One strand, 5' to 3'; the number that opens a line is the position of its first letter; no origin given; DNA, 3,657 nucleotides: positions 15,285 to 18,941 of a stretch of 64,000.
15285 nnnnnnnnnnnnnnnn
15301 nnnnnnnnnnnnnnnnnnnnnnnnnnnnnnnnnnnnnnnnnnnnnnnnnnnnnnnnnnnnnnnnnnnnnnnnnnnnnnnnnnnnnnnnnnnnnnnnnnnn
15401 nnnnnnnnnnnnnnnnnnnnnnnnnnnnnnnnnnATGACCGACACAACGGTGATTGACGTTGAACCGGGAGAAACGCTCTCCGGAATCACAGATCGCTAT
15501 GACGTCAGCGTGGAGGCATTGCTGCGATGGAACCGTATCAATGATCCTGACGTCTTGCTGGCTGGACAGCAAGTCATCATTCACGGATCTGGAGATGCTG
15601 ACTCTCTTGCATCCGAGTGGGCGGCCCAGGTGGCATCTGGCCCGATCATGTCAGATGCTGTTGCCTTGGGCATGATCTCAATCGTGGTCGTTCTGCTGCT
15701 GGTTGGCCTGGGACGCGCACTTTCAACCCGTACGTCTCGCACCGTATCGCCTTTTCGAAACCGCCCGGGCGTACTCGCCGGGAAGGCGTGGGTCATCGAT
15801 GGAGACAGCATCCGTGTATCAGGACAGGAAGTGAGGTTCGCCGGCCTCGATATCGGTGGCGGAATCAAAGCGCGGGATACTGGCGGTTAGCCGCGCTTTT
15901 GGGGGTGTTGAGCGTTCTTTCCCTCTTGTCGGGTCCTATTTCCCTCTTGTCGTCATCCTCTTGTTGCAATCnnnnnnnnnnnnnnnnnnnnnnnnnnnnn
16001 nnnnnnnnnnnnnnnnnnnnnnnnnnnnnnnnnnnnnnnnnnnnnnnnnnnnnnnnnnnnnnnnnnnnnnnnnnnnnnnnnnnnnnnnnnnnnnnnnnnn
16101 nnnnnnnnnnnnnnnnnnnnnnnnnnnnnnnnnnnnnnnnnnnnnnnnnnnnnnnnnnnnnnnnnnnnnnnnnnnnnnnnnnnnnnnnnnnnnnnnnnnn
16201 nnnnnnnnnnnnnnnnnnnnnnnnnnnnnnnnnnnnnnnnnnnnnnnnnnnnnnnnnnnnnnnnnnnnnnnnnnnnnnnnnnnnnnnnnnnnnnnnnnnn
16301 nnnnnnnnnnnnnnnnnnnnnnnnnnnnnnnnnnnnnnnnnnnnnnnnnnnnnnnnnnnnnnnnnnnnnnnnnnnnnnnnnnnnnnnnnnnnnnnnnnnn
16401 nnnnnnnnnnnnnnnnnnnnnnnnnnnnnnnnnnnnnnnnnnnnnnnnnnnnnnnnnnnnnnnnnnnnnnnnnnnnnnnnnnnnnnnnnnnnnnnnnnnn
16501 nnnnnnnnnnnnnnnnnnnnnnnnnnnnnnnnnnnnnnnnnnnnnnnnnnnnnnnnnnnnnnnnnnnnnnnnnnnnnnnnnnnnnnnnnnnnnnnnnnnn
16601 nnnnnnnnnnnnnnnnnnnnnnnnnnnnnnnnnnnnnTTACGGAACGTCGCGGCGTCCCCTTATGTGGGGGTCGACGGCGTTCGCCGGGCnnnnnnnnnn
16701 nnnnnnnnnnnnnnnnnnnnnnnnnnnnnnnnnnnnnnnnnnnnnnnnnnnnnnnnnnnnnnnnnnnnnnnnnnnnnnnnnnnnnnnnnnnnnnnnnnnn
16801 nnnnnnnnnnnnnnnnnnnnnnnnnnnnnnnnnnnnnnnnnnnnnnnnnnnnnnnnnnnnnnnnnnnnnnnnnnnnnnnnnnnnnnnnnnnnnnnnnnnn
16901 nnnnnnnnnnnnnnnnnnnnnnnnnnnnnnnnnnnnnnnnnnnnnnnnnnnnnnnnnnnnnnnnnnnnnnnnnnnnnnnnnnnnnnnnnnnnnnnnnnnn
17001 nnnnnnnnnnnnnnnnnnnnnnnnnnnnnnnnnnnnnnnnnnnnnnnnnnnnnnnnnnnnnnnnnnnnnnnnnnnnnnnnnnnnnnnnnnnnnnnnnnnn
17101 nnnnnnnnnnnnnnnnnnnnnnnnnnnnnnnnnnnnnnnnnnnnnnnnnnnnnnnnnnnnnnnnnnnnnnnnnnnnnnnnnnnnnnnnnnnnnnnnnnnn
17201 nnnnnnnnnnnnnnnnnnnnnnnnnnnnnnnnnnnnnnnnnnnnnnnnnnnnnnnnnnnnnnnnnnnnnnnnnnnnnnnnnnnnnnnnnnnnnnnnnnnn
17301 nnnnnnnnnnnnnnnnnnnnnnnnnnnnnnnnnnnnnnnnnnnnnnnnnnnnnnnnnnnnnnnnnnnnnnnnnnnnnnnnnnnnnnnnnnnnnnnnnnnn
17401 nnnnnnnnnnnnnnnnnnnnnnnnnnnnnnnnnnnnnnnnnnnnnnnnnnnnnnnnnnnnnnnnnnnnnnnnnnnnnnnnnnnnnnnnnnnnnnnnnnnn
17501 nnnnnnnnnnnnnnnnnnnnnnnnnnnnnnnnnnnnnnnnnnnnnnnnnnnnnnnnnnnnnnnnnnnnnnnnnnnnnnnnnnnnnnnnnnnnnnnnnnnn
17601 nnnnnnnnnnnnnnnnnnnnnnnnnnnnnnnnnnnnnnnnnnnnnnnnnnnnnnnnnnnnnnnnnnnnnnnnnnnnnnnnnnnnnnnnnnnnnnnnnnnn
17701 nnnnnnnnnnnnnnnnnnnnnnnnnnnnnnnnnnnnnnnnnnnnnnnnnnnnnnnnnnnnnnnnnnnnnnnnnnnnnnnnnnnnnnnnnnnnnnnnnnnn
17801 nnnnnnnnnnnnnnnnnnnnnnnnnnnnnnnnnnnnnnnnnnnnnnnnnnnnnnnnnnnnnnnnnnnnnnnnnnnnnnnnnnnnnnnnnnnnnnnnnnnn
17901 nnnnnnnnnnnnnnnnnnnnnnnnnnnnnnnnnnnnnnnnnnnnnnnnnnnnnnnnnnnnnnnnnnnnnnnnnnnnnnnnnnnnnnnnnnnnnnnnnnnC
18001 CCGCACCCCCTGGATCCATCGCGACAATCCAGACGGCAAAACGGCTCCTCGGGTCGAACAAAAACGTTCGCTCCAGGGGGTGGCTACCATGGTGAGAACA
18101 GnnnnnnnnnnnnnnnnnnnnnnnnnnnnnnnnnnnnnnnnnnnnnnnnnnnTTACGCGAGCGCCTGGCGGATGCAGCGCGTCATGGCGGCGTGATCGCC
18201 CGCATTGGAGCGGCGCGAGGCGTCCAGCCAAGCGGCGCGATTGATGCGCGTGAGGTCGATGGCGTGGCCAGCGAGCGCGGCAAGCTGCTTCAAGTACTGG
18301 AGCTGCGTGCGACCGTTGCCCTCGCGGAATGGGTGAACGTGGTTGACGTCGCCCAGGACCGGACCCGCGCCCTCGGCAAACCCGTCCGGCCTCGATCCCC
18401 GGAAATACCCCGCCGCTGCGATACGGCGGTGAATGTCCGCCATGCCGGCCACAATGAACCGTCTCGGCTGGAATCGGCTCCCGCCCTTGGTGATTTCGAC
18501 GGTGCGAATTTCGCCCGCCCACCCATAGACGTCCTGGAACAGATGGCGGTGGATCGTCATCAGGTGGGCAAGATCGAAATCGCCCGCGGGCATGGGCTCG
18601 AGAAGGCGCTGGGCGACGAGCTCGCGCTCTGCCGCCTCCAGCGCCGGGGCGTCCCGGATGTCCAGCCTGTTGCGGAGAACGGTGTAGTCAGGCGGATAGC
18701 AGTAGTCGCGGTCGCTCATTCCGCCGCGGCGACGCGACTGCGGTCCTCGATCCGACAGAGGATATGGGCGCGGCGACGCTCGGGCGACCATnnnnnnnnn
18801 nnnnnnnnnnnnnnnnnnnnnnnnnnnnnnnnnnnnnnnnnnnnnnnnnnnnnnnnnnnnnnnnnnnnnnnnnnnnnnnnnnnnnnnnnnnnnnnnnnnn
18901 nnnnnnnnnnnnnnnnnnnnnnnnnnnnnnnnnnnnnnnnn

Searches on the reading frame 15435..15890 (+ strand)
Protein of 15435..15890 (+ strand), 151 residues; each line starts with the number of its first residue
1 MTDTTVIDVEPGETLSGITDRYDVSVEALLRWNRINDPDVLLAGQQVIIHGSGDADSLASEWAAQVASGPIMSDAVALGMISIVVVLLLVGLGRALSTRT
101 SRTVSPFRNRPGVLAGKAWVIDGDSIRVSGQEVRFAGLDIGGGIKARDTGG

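Call 61: search_protein_families(library=pfam, proteins=[window:15435-15890:+], max_evalue=0.001)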
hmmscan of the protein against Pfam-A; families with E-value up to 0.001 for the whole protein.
window:15435-15890:+ (151 aa): 1 family
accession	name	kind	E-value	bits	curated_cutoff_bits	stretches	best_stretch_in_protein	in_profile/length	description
PF01476.26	LysM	-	5.5e-12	45.9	20.9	1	9-49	3-42/43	LysM domain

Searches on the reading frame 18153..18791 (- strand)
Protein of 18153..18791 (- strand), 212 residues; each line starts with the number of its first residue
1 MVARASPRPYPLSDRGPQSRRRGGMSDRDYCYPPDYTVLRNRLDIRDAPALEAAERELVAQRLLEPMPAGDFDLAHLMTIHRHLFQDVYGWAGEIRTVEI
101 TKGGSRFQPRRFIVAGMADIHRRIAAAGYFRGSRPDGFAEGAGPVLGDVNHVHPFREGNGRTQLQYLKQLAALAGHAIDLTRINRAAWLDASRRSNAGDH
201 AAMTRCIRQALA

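Call 60: search_protein_families(library=ncbifam, proteins=[window:18153-18791:-], max_evalue=0.001)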
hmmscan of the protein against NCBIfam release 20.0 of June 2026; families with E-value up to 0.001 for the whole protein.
window:18153-18791:- (212 aa): 4 families
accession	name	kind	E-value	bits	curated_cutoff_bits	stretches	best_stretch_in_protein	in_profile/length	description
NF045983.1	ProtAdnltaseVbhT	equivalog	1.6e-38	132.9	800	1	34-211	13-193/419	type II toxin-antitoxin system protein adenylyltransferase VbhT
NF007672.0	PRK10347.1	equivalog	1.2e-33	116.5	181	1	27-209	8-191/200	putative adenosine monophosphate-protein transferase Fic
NF046029.1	ProtAdlyltaseNmFic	equivalog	2.5e-18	66.4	230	2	56-121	13-76/177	protein adenylyltransferase Fic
TIGR02613.1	mob_myst_B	hypoth_equivalog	4.3e-06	26.7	124.4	1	75-162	52-132/186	mobile mystery protein B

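Call 61: search_protein_families(library=pfam, proteins=[window:18153-18791:-], max_evalue=0.001)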
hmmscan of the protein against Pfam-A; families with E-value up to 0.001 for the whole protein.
window:18153-18791:- (212 aa): 1 family
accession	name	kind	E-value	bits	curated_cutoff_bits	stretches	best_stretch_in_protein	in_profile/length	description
PF02661.23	Fic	-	2.9e-13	50.9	24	1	72-164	2-86/93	Fic/DOC family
